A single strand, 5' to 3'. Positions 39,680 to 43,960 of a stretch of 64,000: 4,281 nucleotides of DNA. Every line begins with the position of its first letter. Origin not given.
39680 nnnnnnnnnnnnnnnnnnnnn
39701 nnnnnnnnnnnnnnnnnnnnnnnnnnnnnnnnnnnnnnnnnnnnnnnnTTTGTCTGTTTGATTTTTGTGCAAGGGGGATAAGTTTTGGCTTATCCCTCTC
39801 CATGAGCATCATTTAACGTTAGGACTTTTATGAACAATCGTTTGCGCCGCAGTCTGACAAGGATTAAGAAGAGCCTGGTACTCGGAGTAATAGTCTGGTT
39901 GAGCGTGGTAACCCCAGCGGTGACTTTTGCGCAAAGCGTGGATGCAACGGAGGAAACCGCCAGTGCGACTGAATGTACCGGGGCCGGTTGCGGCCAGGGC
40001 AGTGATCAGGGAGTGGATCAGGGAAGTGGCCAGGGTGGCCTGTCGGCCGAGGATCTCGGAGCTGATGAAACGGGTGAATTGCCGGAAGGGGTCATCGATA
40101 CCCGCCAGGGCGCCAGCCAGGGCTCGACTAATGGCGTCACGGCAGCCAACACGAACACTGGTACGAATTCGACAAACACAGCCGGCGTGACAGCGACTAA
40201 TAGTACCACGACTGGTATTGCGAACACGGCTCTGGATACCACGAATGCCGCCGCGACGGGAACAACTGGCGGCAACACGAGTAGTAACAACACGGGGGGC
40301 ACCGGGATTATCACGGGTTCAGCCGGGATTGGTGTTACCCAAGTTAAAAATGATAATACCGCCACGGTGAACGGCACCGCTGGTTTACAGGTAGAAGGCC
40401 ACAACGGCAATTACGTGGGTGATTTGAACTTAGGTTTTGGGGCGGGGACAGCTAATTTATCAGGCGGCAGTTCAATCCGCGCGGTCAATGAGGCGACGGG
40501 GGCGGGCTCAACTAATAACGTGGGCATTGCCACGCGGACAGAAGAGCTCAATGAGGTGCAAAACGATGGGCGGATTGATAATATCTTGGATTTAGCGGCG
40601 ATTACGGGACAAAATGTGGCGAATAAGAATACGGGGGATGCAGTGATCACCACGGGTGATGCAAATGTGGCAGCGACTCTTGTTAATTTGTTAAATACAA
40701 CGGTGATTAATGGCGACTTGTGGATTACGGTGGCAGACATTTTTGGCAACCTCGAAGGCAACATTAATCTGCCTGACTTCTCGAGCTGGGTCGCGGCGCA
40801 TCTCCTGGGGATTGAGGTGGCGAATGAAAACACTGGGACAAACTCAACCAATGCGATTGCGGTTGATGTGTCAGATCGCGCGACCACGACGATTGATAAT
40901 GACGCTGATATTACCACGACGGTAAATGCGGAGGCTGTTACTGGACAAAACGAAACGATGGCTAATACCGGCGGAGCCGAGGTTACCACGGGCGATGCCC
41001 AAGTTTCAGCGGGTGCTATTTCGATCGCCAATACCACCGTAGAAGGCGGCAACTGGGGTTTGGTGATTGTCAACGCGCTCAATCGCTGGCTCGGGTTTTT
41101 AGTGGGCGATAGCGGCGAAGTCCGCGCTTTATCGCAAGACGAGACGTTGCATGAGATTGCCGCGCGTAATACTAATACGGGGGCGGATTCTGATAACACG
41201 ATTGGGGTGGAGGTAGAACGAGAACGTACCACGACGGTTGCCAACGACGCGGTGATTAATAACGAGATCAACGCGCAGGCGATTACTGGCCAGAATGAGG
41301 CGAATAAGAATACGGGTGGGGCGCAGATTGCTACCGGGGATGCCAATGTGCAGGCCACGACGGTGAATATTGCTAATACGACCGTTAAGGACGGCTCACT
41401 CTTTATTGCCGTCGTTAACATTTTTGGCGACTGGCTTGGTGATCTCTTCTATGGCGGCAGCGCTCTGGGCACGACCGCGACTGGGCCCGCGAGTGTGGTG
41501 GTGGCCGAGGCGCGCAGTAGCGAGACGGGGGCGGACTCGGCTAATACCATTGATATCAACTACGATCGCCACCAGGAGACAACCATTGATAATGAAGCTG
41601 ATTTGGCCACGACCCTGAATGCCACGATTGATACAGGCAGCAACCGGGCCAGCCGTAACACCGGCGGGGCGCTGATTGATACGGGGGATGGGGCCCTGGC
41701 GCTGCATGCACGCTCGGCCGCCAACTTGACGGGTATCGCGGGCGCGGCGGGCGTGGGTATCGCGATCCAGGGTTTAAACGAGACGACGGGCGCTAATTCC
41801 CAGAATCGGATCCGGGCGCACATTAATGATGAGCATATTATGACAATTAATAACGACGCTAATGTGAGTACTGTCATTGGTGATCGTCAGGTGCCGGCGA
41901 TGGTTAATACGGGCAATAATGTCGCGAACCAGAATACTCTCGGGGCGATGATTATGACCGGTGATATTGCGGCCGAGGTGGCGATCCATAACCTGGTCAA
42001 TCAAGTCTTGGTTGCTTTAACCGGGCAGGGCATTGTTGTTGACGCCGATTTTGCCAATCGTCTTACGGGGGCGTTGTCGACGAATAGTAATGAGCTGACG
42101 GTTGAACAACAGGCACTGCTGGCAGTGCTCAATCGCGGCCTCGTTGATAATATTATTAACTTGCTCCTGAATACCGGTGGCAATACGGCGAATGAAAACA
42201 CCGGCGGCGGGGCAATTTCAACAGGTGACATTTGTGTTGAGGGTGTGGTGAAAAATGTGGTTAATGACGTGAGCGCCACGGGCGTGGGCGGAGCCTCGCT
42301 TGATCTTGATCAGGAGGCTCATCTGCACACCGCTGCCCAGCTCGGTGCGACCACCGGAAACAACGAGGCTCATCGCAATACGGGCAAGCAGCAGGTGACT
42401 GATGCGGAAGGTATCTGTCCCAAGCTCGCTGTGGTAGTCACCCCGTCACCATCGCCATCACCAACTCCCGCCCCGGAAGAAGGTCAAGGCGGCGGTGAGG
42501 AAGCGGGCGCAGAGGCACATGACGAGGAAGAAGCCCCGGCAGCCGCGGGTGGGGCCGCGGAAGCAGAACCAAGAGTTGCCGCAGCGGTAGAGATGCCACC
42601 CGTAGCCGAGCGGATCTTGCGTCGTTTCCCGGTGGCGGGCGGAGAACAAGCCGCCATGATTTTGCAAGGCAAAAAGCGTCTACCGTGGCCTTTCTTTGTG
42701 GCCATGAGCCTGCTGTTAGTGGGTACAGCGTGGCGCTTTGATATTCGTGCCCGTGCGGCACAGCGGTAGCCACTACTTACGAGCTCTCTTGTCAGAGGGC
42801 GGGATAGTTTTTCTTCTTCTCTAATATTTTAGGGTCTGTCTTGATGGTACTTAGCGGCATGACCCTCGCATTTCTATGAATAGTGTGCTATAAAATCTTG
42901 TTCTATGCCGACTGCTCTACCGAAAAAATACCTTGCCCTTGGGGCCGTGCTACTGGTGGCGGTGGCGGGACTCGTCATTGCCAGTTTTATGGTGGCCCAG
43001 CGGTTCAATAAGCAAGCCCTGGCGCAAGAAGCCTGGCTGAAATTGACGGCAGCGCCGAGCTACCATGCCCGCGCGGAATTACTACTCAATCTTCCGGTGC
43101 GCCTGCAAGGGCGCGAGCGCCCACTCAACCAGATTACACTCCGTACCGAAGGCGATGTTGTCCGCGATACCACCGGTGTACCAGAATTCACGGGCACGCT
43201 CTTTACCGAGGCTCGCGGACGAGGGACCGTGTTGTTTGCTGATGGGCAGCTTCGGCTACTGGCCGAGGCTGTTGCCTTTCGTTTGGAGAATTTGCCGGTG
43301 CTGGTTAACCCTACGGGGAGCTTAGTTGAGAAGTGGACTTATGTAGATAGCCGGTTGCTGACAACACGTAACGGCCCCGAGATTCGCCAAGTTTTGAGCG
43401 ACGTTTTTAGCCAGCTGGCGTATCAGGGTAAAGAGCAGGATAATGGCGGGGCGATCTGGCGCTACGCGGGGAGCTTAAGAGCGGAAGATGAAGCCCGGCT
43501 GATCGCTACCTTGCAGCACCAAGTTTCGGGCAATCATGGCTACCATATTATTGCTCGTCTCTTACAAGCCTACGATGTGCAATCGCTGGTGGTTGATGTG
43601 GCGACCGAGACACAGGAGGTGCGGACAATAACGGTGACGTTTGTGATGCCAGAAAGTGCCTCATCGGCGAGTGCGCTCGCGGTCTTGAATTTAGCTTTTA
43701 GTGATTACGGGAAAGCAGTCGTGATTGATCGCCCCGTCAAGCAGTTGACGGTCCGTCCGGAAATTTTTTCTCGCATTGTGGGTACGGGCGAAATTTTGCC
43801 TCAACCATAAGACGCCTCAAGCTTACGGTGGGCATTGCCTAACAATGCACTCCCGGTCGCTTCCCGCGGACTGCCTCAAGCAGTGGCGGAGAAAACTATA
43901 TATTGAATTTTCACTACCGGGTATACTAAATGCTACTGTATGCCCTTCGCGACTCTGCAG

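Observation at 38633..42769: Two large secreted proteins are built from an unrecognised 75-90 aa tandem repeat that is shared with the peptidase tail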

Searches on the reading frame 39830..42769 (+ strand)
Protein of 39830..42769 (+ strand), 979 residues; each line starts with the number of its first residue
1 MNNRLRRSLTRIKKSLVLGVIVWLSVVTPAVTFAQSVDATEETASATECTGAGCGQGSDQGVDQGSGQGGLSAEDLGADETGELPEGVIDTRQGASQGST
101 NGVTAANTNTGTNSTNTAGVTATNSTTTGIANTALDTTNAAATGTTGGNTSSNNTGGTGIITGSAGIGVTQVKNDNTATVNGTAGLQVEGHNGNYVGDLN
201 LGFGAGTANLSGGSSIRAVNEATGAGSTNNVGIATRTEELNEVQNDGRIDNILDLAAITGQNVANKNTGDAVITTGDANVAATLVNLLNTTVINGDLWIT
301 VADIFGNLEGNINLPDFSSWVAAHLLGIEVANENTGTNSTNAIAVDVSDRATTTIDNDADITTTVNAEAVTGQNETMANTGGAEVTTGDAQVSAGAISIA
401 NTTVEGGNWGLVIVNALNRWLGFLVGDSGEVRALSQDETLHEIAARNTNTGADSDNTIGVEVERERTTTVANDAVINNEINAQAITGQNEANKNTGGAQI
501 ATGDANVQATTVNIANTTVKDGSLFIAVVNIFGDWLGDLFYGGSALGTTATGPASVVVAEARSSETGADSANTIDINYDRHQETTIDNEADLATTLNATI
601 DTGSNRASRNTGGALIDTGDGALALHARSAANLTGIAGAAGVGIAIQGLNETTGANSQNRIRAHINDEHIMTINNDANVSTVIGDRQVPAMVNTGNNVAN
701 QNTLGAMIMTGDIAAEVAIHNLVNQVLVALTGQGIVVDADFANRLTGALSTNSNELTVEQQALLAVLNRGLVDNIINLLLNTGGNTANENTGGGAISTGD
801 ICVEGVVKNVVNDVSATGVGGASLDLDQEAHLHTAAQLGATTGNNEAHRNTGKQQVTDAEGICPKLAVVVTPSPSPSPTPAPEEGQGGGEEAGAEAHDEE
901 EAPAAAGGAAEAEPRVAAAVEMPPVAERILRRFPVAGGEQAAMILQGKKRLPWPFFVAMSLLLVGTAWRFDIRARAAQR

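Call 3: search_protein_families(library=pfam, proteins=[window:39830-42769:+], max_evalue=0.1)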
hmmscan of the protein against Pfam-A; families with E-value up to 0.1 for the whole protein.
window:39830-42769:+ (979 aa): 0 families

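Call 4: search_protein_families(library=ncbifam, proteins=[window:39830-42769:+], max_evalue=0.1)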
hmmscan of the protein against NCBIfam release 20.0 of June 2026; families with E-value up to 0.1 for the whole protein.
window:39830-42769:+ (979 aa): 0 families

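Call 7: find_homologous_proteins(query=window:39830-42769:+)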
Query window:39830-42769:+ (979 aa): 259 proteins with E <= 0.001 among 8000 candidates; the best 120 are listed.
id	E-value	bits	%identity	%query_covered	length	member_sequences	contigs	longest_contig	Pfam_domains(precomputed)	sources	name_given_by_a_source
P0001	0.0e+0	2042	100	100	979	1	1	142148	-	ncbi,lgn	ncbi:MAG: hypothetical protein WEA04_01915 [Candidatus Andersenbacteria bacterium]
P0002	0.0e+0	1207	63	100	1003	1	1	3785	-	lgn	-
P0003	0.0e+0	1044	57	98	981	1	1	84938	-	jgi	jgi:hypothetical protein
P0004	0.0e+0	1039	58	99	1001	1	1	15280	-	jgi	jgi:hypothetical protein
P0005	2.5e-298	1010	57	98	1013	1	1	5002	-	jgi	-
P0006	1.5e-292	991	55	98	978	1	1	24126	-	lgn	-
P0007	3.0e-285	967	55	99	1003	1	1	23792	-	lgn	-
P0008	6.3e-284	963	54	99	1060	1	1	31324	-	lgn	-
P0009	7.3e-284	962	54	98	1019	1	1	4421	-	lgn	-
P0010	5.9e-283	959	54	100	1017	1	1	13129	-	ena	-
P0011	2.3e-281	954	53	99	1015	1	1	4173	-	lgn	-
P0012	3.7e-280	950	53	99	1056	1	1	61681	-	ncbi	-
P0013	2.8e-275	934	53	99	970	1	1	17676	-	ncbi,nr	ncbi:MAG: hypothetical protein Q8P73_03800 [bacterium]|nr:hypothetical protein [bacterium]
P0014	3.4e-272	924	52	98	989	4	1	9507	-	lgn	-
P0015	1.8e-271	921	52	99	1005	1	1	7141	-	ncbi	-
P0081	2.2e-67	246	34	47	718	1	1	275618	-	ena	-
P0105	7.4e-46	175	39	45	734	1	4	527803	-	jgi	jgi:hypothetical protein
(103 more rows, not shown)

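Call 8: search_solved_structures(query=window:39830-42769:+, max_evalue=1)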
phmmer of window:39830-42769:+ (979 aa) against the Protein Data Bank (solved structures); distinct sequences matched with E-value up to 1: 9.
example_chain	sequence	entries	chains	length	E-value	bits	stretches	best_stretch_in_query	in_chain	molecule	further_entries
2po6_C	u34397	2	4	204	0.016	16.5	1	492-621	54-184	NKT15 alpha-chain | NKT TCR Valpha24 chain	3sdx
2cde_A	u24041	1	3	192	0.016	16.5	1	492-618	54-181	INKT-TCR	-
3huj_E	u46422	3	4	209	0.017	16.4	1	492-620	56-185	NKT15 T cell receptor alpha-chain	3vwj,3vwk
2eyr_A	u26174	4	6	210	0.017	16.4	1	492-620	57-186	NKT12 | NKT15 | T cell receptor alpha variable 10, nkt tcr alpha chain fusion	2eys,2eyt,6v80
3tyf_A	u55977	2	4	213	0.018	16.4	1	492-620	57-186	iNKT Cell Receptor Alpha Chain | Invariant Natural Killer T Cell Receptor chain A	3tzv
6cw9_C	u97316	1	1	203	0.093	14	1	490-620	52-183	Chimeric T cell antigen receptor alpha chain. Va14,Va24,Ja18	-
3arb_C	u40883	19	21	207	0.098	14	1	490-620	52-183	NKT Valpha14-Jalpha18,NKT Valpha14-Jalpha18 | Valpha14(mouse variable domain, human constant domain) | NKT TCR V alpha 14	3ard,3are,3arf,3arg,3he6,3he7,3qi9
3o8x_C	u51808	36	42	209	0.1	13.9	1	490-620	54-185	Valpha14 chimera (Mouse variable domain, Human T-cell receptor alpha chain C region consta | Valpha14 (mouse variable domain, human constant domain) | Valpha14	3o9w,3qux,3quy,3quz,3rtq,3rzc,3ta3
3to4_C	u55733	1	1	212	0.11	13.8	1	490-620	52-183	NKT Valpha14 (MOUSE VARIABLE DOMAIN, HUMAN CONSTANT DOMAIN)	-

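Call 33: find_related_loci(query=A3, collection=genome_contigs, flank=10000)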
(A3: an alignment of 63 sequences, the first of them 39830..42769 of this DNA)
Query A3 (979 aa) in genome_contigs; peptide patterns used: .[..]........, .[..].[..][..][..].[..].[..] (x = any residue, [..] = any of these).
90 stretches matched a pattern; 15 encode a relative of the query (tblastn E <= 1e-3); 15 distinct loci.
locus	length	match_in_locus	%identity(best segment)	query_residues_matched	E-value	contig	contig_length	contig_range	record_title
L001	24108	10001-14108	52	4-976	0e+0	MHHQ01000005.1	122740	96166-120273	MAG: Candidatus Andersenbacteria bacterium RIFCSPHIGHO2_02_FULL_46_16 rifcsphigho2_02_scaffold_154, whole genome shotgun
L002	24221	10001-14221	52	6-976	0e+0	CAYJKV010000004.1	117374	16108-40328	MAG TPA_asm: uncultured Candidatus Saccharibacteria bacterium isolate ERP124720_co1_130 genome assembly, contig: NODE_21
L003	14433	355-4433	53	11-975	0e+0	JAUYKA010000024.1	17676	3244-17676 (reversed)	MAG: bacterium isolate C24_metabat.bin.173 C24_k141_84654, whole genome shotgun sequence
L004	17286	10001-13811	51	5-977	0e+0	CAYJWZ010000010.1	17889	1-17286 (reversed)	MAG TPA_asm: uncultured Candidatus Saccharibacteria bacterium isolate ERP125453_co1_523 genome assembly, contig: NODE_31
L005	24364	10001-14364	53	12-979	0e+0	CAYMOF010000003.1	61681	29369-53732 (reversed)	MAG TPA_asm: uncultured Candidatus Saccharibacteria bacterium isolate SRP141376_co2_385 genome assembly, contig: NODE_12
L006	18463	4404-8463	49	4-977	0e+0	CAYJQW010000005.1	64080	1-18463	MAG TPA_asm: uncultured Candidatus Saccharibacteria bacterium isolate ERP125453_co1_258 genome assembly, contig: NODE_27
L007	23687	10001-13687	53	11-882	0e+0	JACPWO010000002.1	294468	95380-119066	MAG: Candidatus Andersenbacteria bacterium isolate NC_groundwater_813_Pr1_B-0.1um_46_36 Montesol18_Bp1_scaffold_333114,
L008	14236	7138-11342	45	12-977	0e+0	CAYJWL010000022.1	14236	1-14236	MAG TPA_asm: uncultured Candidatus Saccharibacteria bacterium isolate ERP125453_co1_506 genome assembly, contig: NODE_45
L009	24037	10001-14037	43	1-975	0e+0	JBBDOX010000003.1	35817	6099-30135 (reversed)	MAG: Candidatus Andersenbacteria bacterium isolate LejiaB_49_17 Lejia_B_1425_length_35817_cov_10, whole genome shotgun s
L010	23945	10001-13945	39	93-979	5e-148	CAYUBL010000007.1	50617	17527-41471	MAG TPA_asm: uncultured Candidatus Saccharibacteria bacterium isolate SRP170004_co1_552 genome assembly, contig: NODE_80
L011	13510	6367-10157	43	53-852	5e-134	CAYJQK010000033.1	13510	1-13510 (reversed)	MAG TPA_asm: uncultured Candidatus Saccharibacteria bacterium isolate ERP125453_co1_291 genome assembly, contig: NODE_49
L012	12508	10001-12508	46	103-883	6e-70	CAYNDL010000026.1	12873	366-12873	MAG TPA_asm: uncultured Candidatus Saccharibacteria bacterium isolate binchicken_co20_293 genome assembly, contig: NODE_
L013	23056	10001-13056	36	103-724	9e-36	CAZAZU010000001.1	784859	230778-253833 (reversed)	MAG TPA_asm: uncultured Gammaproteobacteria bacterium isolate SRP178908_co1_328 genome assembly, contig: NODE_1_length_7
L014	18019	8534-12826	35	103-724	1e-34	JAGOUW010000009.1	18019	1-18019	MAG: Candidatus Levyibacteriota bacterium isolate Gw_Eff_bin_531 Gw_Eff_6674_length_18019_cov_8.103622, whole genome sho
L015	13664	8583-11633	35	103-724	1e-30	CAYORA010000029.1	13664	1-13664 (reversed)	MAG TPA_asm: uncultured Gammaproteobacteria bacterium isolate SRP170004_co1_164 genome assembly, contig: NODE_7127_lengt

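Call 41: predict_structure(alignment_id=A3)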
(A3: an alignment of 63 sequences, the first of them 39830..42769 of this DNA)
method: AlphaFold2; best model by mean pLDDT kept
length: 979 residues; sequences in the alignment: 63
mean_pLDDT: 77.0   pTM: 0.66
mean pLDDT of the five models: 77.0, 76.7, 73.8, 71.7, 66.6
residues with pLDDT >= 90: 307; 70-90: 426; 50-70: 77; < 50: 169
segments of 3 or more residues with pLDDT < 50: 1-3, 29-69, 93-100, 207-212, 429-439, 545-551, 866-950
pLDDT, mean of each block of 10 residues (from residue 1): 56 78 64 35 35 38 44 77 72 43 70 75 77 85 92 84 90 82 82 86 56 66 78 80 88 95 92 95 89 85 84 70 70 87 89 95 97 95 95 92 85 69 53 42 80 85 90 95 96 93 95 92 84 78 46 68 86 89 95 96 96 94 92 84 82 86 88 95 89 96 93 91 86 76 84 88 91 95 94 90 88 79 85 90 89 72 49 40 37 34 34 31 32 35 42 74 88 69
secondary structure, 60 per line:
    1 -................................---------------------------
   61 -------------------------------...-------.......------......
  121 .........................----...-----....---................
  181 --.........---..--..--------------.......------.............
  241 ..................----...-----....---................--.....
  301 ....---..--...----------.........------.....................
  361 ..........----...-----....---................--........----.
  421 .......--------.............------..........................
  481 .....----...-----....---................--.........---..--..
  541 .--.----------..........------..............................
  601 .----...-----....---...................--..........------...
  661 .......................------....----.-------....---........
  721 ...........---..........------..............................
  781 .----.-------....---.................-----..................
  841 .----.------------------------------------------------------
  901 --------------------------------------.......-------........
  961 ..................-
elements in order (helices of 4 or more, strands of 3 or more residues): H2-33 E102-108 E115-145 E150-152 E158-161 E165-180 E183-191 E215-221 E228-258 E263-265 E271-274 E278-293 E296-304 E312-314 E325-333 E340-370 E375-377 E383-386 E390-405 E408-415 E420-427 H436-439 E440-448 E455-485 E490-492 E498-501 E505-520 E523-531 E539-541 E555-564 E571-601 E606-608 E614-617 E621-639 E642-651 E658-683 E690-693 E706-709 E713-731 E735-744 E751-781 E794-797 E801-817 E823-841 H939-945 H953-978

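Call 66: find_encoding_contigs(protein=P0105, flank=10000, max_places=1)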
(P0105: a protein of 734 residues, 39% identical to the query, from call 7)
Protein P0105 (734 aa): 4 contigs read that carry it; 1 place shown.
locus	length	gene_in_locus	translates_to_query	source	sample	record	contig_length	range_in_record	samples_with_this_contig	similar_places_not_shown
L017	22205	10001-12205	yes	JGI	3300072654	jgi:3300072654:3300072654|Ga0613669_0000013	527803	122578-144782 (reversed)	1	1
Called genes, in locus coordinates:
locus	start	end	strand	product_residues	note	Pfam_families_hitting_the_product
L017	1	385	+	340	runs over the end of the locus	PF01522:Polysacc_deac_1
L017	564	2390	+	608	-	PF00009:GTP_EFTU, PF01926:MMR_HSR1 (weak), PF22042:EF-G_D2, PF03144:GTP_EFTU_D2, PF14492:EFG_III (weak), PF00679:EFG_C, PF21018:BipA_C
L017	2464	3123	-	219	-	PF00730:HhH-GPD, PF00633:HHH (weak)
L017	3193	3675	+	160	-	-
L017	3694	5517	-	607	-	PF01039:Carboxyl_trans, PF03255:ACCA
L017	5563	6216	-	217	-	PF13098:Thioredoxin_2, PF13462:Thioredoxin_4, PF01323:DSBA, PF13743:Thioredoxin_5 (faint)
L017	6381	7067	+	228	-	-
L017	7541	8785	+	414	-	-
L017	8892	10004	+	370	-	-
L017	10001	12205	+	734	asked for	-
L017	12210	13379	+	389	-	-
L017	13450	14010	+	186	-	PF04203:Sortase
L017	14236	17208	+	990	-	PF00535:Glycos_transf_2 (weak), PF13641:Glyco_tranf_2_3, PF13632:Glyco_trans_2_3, PF13439:Glyco_transf_4, PF20706:GT4-conflict, PF00534:Glycos_transf_1, PF13692:Glyco_trans_1_4, PF13524:Glyco_trans_1_2 (weak)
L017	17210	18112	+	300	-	PF13641:Glyco_tranf_2_3, PF00535:Glycos_transf_2, PF13632:Glyco_trans_2_3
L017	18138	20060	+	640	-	PF04230:PS_pyruv_trans, PF01522:Polysacc_deac_1, PF10096:DUF2334 (weak)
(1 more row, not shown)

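Call 90: find_encoding_contigs(protein=P0081, flank=8000, max_places=1)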
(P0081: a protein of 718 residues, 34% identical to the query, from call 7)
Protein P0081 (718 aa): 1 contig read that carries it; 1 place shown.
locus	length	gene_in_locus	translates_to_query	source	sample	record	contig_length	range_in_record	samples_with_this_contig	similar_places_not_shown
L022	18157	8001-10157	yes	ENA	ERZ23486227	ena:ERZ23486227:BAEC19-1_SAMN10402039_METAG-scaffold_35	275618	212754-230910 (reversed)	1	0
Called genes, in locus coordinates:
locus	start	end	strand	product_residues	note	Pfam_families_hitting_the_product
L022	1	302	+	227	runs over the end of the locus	-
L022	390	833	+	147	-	PF02861:Clp_N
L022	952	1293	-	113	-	PF01329:Pterin_4a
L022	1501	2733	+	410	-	PF21269:TreT_GT1, PF00534:Glycos_transf_1, PF13692:Glyco_trans_1_4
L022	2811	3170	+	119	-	-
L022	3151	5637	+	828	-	PF13191:AAA_16 (weak), PF00004:AAA, PF17871:AAA_lid_9, PF00158:Sigma54_activat, PF00004:AAA (weak), PF07724:AAA_2, PF07728:AAA_5, PF10431:ClpB_D2-small, +6 more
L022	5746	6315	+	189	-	-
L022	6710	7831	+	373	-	-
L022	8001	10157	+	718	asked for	-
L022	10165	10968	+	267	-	-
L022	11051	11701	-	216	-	-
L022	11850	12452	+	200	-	PF08271:Zn_Ribbon_TF (weak)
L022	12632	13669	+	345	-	PF13439:Glyco_transf_4, PF13579:Glyco_trans_4_4, PF00534:Glycos_transf_1, PF13692:Glyco_trans_1_4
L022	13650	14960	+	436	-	PF06202:GDE_C, PF22422:MGH1-like_GH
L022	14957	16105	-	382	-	PF00534:Glycos_transf_1, PF13692:Glyco_trans_1_4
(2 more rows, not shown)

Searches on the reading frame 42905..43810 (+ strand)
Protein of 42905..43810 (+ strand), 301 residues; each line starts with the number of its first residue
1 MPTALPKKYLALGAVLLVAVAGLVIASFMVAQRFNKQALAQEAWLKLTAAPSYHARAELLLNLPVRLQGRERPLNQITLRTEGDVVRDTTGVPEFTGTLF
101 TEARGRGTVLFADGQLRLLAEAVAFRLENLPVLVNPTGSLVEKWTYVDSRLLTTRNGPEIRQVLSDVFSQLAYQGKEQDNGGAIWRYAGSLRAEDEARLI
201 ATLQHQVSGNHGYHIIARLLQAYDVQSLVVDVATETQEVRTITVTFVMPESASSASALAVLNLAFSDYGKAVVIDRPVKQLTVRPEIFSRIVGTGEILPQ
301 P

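Call 3: search_protein_families(library=pfam, proteins=[window:42905-43810:+], max_evalue=0.1)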
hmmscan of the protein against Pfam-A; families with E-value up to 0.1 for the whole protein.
window:42905-43810:+ (301 aa): 0 families

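Call 4: search_protein_families(library=ncbifam, proteins=[window:42905-43810:+], max_evalue=0.1)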
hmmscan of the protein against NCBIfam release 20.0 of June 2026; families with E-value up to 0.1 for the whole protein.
window:42905-43810:+ (301 aa): 0 families

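Call 75: search_solved_structures(query=A5, max_evalue=5)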
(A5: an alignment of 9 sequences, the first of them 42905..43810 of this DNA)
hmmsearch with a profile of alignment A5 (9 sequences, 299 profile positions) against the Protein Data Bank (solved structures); distinct sequences matched with E-value up to 5: 1.
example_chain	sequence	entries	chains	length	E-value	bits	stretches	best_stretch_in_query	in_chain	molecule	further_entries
3mh9_C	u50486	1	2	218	1.3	11.4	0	162-201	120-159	Lipoprotein lprG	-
